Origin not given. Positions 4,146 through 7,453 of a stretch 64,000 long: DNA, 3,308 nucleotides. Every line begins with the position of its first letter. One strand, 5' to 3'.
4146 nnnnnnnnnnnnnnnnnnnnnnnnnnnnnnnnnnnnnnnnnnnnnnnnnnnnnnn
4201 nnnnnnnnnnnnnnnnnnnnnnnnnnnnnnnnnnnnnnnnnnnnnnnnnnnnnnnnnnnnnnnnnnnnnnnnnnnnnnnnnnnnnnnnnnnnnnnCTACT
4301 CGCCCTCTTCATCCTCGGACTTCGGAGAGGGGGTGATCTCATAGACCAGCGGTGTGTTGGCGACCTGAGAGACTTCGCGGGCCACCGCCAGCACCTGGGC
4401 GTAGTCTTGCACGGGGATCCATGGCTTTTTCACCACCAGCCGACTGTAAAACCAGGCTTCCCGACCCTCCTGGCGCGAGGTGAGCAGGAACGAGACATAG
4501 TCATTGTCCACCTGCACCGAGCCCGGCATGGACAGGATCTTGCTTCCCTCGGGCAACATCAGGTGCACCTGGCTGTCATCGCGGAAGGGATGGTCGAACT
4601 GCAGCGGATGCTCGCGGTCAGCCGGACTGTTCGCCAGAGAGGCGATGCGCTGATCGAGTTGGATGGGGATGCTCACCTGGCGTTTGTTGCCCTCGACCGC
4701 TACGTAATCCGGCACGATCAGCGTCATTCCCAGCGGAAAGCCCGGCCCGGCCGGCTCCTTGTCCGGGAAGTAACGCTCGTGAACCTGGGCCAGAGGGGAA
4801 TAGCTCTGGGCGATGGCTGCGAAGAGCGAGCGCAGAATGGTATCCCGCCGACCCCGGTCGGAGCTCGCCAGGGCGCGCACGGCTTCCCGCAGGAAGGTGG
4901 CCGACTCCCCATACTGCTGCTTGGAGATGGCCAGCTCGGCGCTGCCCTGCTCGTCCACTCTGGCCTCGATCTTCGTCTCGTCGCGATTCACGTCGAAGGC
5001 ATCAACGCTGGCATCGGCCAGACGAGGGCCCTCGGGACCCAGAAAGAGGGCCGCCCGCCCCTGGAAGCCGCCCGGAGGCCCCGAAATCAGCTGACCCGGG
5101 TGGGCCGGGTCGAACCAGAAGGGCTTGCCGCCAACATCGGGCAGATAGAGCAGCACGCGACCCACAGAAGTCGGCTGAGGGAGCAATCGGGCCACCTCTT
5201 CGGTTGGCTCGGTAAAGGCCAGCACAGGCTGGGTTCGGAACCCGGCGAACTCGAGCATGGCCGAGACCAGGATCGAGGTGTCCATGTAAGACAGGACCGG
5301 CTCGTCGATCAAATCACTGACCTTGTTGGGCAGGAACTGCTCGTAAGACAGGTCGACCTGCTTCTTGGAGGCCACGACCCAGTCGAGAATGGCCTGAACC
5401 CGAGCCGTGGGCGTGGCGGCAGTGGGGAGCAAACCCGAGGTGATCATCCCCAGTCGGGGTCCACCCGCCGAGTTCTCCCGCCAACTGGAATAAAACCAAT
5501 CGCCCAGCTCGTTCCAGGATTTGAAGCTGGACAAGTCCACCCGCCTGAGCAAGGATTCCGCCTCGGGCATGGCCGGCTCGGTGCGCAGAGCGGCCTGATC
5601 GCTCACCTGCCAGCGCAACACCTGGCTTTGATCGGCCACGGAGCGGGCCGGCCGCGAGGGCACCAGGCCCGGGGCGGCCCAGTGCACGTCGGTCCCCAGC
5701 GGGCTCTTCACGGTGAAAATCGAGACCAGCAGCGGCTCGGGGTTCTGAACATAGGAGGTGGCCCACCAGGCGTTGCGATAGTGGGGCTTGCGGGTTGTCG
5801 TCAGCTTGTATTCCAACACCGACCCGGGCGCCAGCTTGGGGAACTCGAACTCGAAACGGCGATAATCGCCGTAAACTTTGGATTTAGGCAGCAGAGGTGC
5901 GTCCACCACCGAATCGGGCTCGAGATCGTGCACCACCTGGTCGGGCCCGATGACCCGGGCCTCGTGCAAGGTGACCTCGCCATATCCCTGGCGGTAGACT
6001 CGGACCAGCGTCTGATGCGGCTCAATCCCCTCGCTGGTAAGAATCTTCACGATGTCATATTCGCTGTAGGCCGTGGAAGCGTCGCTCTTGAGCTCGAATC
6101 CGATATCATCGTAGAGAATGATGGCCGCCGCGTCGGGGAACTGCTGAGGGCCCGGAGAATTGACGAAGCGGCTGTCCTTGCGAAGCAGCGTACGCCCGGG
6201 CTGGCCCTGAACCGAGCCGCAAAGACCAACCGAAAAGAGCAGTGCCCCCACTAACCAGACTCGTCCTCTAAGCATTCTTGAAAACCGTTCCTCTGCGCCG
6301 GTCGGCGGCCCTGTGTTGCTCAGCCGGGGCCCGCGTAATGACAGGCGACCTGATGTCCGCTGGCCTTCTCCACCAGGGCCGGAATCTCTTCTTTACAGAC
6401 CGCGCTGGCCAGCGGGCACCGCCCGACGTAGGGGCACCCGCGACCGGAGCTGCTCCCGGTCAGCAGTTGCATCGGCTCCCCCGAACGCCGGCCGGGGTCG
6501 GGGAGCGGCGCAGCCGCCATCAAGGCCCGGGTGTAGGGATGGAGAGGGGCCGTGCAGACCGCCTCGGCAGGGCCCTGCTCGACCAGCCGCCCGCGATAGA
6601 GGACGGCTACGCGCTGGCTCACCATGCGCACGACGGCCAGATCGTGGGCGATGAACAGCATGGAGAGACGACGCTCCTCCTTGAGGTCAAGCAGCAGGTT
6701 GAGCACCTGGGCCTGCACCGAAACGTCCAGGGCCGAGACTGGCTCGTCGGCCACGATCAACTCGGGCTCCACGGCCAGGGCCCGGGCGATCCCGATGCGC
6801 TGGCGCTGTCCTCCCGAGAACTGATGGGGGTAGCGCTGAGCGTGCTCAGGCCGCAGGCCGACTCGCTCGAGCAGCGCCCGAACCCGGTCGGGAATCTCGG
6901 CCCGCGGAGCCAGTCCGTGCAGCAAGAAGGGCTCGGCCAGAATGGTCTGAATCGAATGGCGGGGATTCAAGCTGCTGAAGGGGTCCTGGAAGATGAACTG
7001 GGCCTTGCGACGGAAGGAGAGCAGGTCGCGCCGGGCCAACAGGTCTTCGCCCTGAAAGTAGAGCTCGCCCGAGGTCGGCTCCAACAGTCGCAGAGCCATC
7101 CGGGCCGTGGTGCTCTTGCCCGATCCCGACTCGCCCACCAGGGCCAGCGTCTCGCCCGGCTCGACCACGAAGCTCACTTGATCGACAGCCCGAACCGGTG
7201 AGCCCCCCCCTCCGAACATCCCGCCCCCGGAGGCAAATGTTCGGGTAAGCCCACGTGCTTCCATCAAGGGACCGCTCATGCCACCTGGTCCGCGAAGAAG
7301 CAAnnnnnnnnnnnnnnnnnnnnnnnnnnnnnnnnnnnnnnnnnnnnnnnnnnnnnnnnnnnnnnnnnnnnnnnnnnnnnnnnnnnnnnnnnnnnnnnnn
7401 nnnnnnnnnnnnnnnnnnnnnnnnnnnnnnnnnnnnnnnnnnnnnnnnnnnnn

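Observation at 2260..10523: Eight-gene tightly coupled minus-strand operon led by a pseudokinase-propeller protein and ending in ispE, a nucleotidyltransferase and ridA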

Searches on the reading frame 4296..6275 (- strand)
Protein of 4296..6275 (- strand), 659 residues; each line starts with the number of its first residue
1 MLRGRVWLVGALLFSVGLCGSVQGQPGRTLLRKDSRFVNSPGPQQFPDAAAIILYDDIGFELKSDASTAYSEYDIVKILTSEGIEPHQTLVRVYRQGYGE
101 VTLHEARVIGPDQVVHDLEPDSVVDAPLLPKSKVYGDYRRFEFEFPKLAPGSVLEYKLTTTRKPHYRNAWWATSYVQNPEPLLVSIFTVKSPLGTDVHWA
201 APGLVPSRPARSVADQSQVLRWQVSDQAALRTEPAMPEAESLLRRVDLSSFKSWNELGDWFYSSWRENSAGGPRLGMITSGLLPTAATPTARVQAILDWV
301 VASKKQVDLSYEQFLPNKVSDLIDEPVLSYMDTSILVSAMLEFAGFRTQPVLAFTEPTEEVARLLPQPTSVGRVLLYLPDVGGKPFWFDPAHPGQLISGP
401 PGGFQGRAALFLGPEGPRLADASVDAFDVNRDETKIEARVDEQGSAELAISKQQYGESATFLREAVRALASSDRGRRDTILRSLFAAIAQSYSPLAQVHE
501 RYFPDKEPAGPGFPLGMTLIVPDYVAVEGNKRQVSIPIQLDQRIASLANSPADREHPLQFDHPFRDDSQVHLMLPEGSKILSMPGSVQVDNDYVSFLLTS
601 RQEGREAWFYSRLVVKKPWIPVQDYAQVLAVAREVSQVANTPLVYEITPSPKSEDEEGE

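Call 4: search_protein_families(library=pfam, proteins=[window:4296-6275:-], max_evalue=0.01)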
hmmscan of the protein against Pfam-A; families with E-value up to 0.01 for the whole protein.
window:4296-6275:- (659 aa): 1 family
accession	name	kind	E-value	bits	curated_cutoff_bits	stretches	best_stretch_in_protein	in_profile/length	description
PF12969.12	DUF3857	-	7.3e-21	75.4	24.6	1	65-229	2-168/170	Domain of Unknown Function with PDB structure (DUF3857)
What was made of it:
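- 4296..6275 (-): Sec-exported DUF3857 / transglutaminase-fold / DUF3858-like protein, 659 aa, cysteine-free and therefore non-catalytic (module 2). DUF3857 75.4 bits (call 4).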

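Call 5: search_protein_families(library=ncbifam, proteins=[window:4296-6275:-], max_evalue=0.01)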
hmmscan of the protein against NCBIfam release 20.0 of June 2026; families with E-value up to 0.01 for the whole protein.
window:4296-6275:- (659 aa): 0 families

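Call 16: search_solved_structures(query=window:4296-6275:-, max_evalue=1)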
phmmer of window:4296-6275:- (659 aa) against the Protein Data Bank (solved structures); distinct sequences matched with E-value up to 1: 3.
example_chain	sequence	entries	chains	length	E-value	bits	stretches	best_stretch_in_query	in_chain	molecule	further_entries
1v5j_A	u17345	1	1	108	0.16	13.4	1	186-236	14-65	KIAA1355 protein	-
8iij_A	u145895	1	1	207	0.97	10.9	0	396-456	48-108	Type-4 uracil-DNA glycosylase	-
8iil_A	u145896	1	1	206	0.98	10.9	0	396-456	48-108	Type-4 uracil-DNA glycosylase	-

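Call 25: find_homologous_proteins(query=window:4296-6275:-, max_evalue=0.001)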
Query window:4296-6275:- (659 aa): 13 proteins with E <= 0.001 among 8000 candidates.
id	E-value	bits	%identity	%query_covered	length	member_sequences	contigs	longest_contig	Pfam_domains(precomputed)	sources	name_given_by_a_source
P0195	0.0e+0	1394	94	99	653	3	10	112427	PF12969.13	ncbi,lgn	-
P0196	0.0e+0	1393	92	100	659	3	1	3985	PF12969.13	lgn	-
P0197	0.0e+0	1374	92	100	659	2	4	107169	PF12969.13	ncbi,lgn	-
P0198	0.0e+0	1126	75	98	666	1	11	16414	PF12969.13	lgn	-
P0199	0.0e+0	1111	73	100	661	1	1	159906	PF12969.13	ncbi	-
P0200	0.0e+0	1107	74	98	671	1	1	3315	PF12969.13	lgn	-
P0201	0.0e+0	1104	73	99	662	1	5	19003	PF12969.13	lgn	-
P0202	1.1e-208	713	60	79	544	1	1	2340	PF12969.13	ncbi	ncbi:MAG: DUF3857 domain-containing protein, partial [Candidatus Eremiobacterota bacterium]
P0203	8.7e-15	72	23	98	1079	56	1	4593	PF03704.24,PF13431.13,PF23914.2,PF13414.13,PF13176.13,PF13428.13,PF13374.13,PF14559.13,PF13371.13,PF12969.13,PF00515.35,PF12895.14,PF13424.13,PF21033.5,PF13432.13,PF13181.13,PF07719.24,PF13174.13,PF01841.26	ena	-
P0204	2.8e-13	67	22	88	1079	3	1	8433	PF03704.24,PF13431.13,PF23914.2,PF13414.13,PF13176.13,PF13428.13,PF13374.13,PF14559.13,PF13371.13,PF12969.13,PF00515.35,PF12895.14,PF13424.13,PF21033.5,PF13432.13,PF13181.13,PF07719.24,PF13174.13,PF01841.26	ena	-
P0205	1.2e-8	52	23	38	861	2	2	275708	PF12969.13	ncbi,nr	ncbi:DUF3857 domain-containing protein [Stenotrophomonas panacihumi]|nr:DUF3857 domain-containing pr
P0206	8.8e-7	46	22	59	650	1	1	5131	PF12969.13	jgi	jgi:Domain of Unknown Function with PDB structure (DUF3857)/Transglutaminase-like superfamily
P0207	1.1e-5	42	20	90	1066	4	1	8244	PF14559.13,PF12969.13,PF13432.13,PF01841.26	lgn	-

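Call 43: predict_structure(alignment_id=A3)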
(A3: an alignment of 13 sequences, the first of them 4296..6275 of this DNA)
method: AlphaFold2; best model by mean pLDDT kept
length: 659 residues; sequences in the alignment: 13
mean_pLDDT: 81.0   pTM: 0.74
mean pLDDT of the five models: 81.0, 80.9, 79.8, 75.4, 73.7
residues with pLDDT >= 90: 221; 70-90: 343; 50-70: 41; < 50: 54
segments of 3 or more residues with pLDDT < 50: 1-33, 231-242, 651-659
pLDDT, mean of each block of 10 residues (from residue 1): 31 27 28 58 81 90 90 92 89 86 91 85 86 85 91 92 81 73 88 89 77 92 74 37 73 92 88 87 84 89 76 72 88 93 93 88 87 91 90 78 84 91 73 93 91 84 75 77 84 86 83 90 83 83 78 74 87 92 89 91 94 88 87 84 81 42
secondary structure, 60 per line:
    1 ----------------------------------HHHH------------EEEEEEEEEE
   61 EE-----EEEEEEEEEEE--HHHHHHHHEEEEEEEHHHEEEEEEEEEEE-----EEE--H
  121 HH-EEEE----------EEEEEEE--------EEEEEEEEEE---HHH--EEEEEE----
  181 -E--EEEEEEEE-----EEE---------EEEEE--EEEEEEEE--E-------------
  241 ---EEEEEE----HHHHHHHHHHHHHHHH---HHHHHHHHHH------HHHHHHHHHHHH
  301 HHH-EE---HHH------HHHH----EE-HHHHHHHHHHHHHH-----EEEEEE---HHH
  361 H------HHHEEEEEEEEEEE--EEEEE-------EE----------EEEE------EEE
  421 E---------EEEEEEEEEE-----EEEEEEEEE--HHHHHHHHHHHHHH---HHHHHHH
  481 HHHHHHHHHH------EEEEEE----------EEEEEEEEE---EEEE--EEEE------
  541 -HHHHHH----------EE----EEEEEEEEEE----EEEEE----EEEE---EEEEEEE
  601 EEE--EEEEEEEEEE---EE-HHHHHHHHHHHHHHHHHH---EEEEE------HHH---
elements in order: H35-38 E51-62 E68-78 H81-88 E89-95 E99-109 E115-117 E124-127 E138-144 E153-162 E171-176 E185-192 E198-200 E210-214 E217-224 E244-249 H254-269 H273-282 H289-303 H319-322 H330-343 E349-354 H358-361 E371-381 E384-388 E408-411 E418-421 E431-440 E446-454 H457-470 H474-490 E497-502 E513-521 E525-528 E531-534 H542-547 E564-573 E578-582 E587-590 E594-603 E606-615 H622-639 E643-647
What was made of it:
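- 4296..6275 (-): AF2 model pLDDT 81 (call 43).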

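Call 45: fold_search(model_id=the predicted structure, library=pdb)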
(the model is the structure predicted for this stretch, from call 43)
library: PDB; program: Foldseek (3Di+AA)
matches with E <= 10: 1058; with E <= 0.001: 87
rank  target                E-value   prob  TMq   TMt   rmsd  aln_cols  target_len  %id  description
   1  3kd4_A                2.5e-32  1.00  0.61  0.76   5.7       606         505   11  CRYSTAL STRUCTURE OF A PUTATIVE PROTEASE (BDI_1141) FROM PARABACTEROIDES DISTASONIS ATCC 8503 AT 2.00 A RESOLUTION (released 2009-11-24)
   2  6ezn_A                1.3e-08  1.00  0.17  0.24  19.4       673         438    9  Cryo-EM structure of the yeast oligosaccharyltransferase (OST) complex (released 2018-01-17)
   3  6s7o_E                4.3e-08  1.00  0.17  0.20  20.9       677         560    8  Cryo-EM structure of human oligosaccharyltransferase complex OST-A (released 2019-12-18)
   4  6s7t_E                2.4e-07  1.00  0.17  0.25  19.6       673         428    7  Cryo-EM structure of human oligosaccharyltransferase complex OST-B (released 2019-12-18)
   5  8b6l_O                3.2e-07  1.00  0.18  0.20  20.7       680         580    9  Subtomogram average of the human Sec61-TRAP-OSTA-translocon (released 2022-12-07)
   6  8pn9_E                5.7e-07  1.00  0.17  0.20  20.2       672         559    9  Structure of human oligosaccharyltransferase OST-A complex bound to NGI-1 (released 2024-05-08)
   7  3qnf_C                1.3e-06  1.00  0.18  0.15  10.1       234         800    6  Crystal structure of the open state of human endoplasmic reticulum aminopeptidase 1 ERAP1 (released 2011-02-23)
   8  6c26_1                1.4e-06  1.00  0.17  0.25  20.1       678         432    8  The Cryo-EM structure of a eukaryotic oligosaccharyl transferase complex (released 2018-01-31)
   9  3qnf_B                4.2e-06  1.00  0.16  0.14  10.2       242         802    7  Crystal structure of the open state of human endoplasmic reticulum aminopeptidase 1 ERAP1 (released 2011-02-23)
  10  5ab2_A                5.5e-06  1.00  0.18  0.14   7.8       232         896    9  Crystal structure of aminopeptidase ERAP2 with ligand (released 2015-09-30)
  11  3qnf_A                6.1e-06  1.00  0.18  0.17   9.6       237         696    8  Crystal structure of the open state of human endoplasmic reticulum aminopeptidase 1 ERAP1 (released 2011-02-23)
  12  4jbs_B                8.4e-06  1.00  0.17  0.14   8.2       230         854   10  Crystal structure of the human Endoplasmic Reticulum Aminopeptidase 2 in complex with PHOSPHINIC PSEUDOTRIPEPTIDE inhi (released 2013-12-11)
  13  8cgw_A                9.9e-06  1.00  0.18  0.14  16.3       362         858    6  Insulin-regulated aminopeptidase (IRAP) in complex with an allosteric benzopyran-based inhibitor (released 2024-01-31)
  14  3se6_B                1.2e-05  1.00  0.17  0.14   8.6       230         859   10  Crystal structure of the human Endoplasmic Reticulum Aminopeptidase 2 (released 2011-12-21)
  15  7pfs_B                1.3e-05  1.00  0.18  0.14  16.2       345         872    8  Crystal structure of ERAP2 aminopeptidase in complex with phosphinic pseudotripeptide ((1R)-1-Amino-3-phenylpropyl){2- (released 2022-01-26)
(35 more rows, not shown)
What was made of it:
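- On Transglutaminase-like cysteine protease / transglutaminase: The fold still matches 3KD4 (call 45).
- Closest known: BDI_1141 of Parabacteroides distasonis. Same: The same three-part fold over about 600 residues, TM 0.61/0.76 (call 45).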

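Call 80: find_encoding_contigs(protein=P0205, flank=6000, max_places=1)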
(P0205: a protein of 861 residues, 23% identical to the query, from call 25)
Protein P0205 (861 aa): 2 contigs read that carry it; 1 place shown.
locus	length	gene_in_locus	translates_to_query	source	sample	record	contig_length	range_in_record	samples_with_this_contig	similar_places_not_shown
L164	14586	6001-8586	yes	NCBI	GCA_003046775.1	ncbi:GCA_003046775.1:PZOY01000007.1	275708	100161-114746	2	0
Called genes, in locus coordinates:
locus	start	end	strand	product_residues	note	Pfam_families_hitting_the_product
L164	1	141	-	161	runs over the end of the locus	PF04306:DUF456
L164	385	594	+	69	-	PF00313:CSD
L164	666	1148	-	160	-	-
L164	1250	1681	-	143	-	-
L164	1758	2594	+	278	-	PF00899:ThiF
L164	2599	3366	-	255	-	PF01026:TatD_DNase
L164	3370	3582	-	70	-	PF19611:DUF6116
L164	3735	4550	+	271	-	PF05433:Rick_17kDa_Anti, PF13488:Gly-zipper_Omp (weak)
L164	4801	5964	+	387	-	PF02771:Acyl-CoA_dh_N, PF02770:Acyl-CoA_dh_M, PF00441:Acyl-CoA_dh_1, PF08028:Acyl-CoA_dh_2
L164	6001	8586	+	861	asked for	PF12969:DUF3857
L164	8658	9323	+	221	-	PF02798:GST_N, PF13417:GST_N_3, PF13409:GST_N_2, PF13410:GST_C_2 (faint)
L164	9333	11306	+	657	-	PF13522:GATase_6, PF13537:GATase_7, PF00733:Asn_synthase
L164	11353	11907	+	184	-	PF02525:Flavodoxin_2, PF03358:FMN_red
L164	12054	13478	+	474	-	PF00772:DnaB, PF03796:DnaB_C, PF13481:AAA_25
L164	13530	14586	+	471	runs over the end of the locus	PF00034:Cytochrom_C (weak), PF13442:Cytochrome_CBB3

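Call 81: find_encoding_contigs(protein=P0207, flank=6000, max_places=1)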
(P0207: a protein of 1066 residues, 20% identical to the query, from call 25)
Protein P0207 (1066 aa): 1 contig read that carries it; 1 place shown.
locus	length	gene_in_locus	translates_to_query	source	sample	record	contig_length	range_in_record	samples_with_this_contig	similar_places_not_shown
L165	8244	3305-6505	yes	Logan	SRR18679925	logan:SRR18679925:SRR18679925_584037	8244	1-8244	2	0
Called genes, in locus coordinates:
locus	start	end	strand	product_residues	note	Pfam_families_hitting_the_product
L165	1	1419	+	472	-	?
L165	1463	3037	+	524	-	PF01734:Patatin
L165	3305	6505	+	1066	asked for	PF12969:DUF3857, PF01841:Transglut_core (weak), PF13432:TPR_16 (faint), PF14559:TPR_19 (faint)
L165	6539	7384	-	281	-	PF04072:LCM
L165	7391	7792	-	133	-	PF13470:PIN_3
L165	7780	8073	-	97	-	-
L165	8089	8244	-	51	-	?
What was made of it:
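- DUF3857 genes outside Xenobia are not linked to OppDF or ispE (calls 80, 81).
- Tried and rejected: DUF3857 genes outside Xenobia have unrelated neighbours (calls 80, 81).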

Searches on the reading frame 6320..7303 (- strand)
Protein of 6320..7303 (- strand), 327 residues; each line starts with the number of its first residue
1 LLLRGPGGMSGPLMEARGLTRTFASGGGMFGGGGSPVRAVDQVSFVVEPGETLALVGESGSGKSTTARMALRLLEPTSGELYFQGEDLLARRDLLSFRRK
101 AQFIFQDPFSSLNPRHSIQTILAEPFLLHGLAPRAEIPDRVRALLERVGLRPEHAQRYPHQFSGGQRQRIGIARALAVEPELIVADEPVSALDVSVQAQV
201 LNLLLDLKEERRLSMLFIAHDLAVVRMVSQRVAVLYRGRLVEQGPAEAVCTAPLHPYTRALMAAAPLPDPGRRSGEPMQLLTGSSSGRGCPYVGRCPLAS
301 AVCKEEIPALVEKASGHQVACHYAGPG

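Call 4: search_protein_families(library=pfam, proteins=[window:6320-7303:-], max_evalue=0.01)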
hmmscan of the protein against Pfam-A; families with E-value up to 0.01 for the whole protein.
window:6320-7303:- (327 aa): 6 families
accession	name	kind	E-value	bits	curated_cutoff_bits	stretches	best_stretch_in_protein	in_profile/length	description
PF00005.33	ABC_tran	-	6.4e-32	111.5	25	1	41-189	2-136/137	ABC transporter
PF08352.17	oligo_HPY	-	8.6e-15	55.3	27.1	1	241-303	1-65/65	Oligopeptide/dipeptide transporter, C-terminal region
PF13401.12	AAA_22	-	2.6e-05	25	27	1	53-219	8-122/130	AAA domain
PF13191.12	AAA_16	-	0.00079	20.4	32.6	1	51-162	25-120/167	AAA ATPase domain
PF20720.3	nSTAND3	-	0.0073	16.4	27.2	0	42-109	9-75/155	Novel STAND NTPase 3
PF13555.12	AAA_29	-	0.0082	16.3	27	0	43-66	15-38/61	P-loop containing region of AAA domain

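Call 5: search_protein_families(library=ncbifam, proteins=[window:6320-7303:-], max_evalue=0.01)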
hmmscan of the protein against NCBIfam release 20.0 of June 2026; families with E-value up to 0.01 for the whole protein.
window:6320-7303:- (327 aa): 189 families (the best 25 are shown)
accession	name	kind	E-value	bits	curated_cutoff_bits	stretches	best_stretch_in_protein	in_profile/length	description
NF008453.0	PRK11308.1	subfamily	2e-103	346.2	408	1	11-324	10-326/334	dipeptide ABC transporter ATP-binding protein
NF007613.0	PRK10261.1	equivalog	3.5e-97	326.3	1077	1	11-277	311-579/623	glutathione ABC transporter ATP-binding protein GsiA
NF011659.0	PRK15079.1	equivalog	7.6e-94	314.1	540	1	37-323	37-330/334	murein tripeptide/oligopeptide ABC transporter ATP binding protein OppF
NF043071.1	DppF_dipep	equivalog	4.6e-87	292.5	660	1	11-322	11-325/331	dipeptide ABC transporter ATP-binding subunit DppF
NF043078.1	MMSYN1_0168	equivalog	9.4e-81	272.3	800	3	142-273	474-605/649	oligopeptide ABC transporter ATP-binding protein OppF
NF011713.0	PRK15134.1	equivalog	1.2e-74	251.9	834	1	12-263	274-527/529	microcin C ABC transporter ATP-binding protein YejF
TIGR02769.1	nickel_nikE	equivalog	3.1e-70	236.7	332.55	1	13-274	2-262/265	nickel import ATP-binding protein NikE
NF007739.0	PRK10419.1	subfamily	3.6e-66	223.5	354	1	13-271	3-260/268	nickel ABC transporter ATP-binding protein NikE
NF008246.0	PRK11022.1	equivalog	1.3e-62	211.8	541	1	30-323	13-316/326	dipeptide ABC transporter ATP-binding protein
NF011692.0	PRK15112.1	equivalog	3.5e-61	207.2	452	1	12-264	4-253/269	putrescine export ABC transporter ATP-binding protein SapF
NF007010.1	PRK09473.1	subfamily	5.5e-61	206.1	575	1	35-323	16-313/318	oligopeptide ABC transporter ATP-binding protein OppD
TIGR02770.1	nickel_nikD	equivalog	1.2e-54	185.1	318.7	1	40-264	2-228/230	nickel import ATP-binding protein NikD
NF047576.1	opine_ATP_CntF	equivalog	1e-52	179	385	1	40-264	20-252/264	staphylopine uptake ABC transporter ATP-binding protein CntF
NF043079.1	MMSYN1_0167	equivalog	1.5e-52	179.1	740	2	102-266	309-475/561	oligopeptide ABC transporter ATP-binding protein OppD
NF047578.1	opine_ATP_CntD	equivalog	2.4e-52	177.8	380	1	40-264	20-252/266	staphylopine uptake ABC transporter ATP-binding protein CntD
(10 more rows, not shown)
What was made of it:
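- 6320..7279 (-): OppF-like ABC ATPase, 319 aa, orphan (module 3). The best NCBIfam hit is a dipeptide ABC ATPase at 346 bits, below the 408 cutoff (calls 4, 5).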
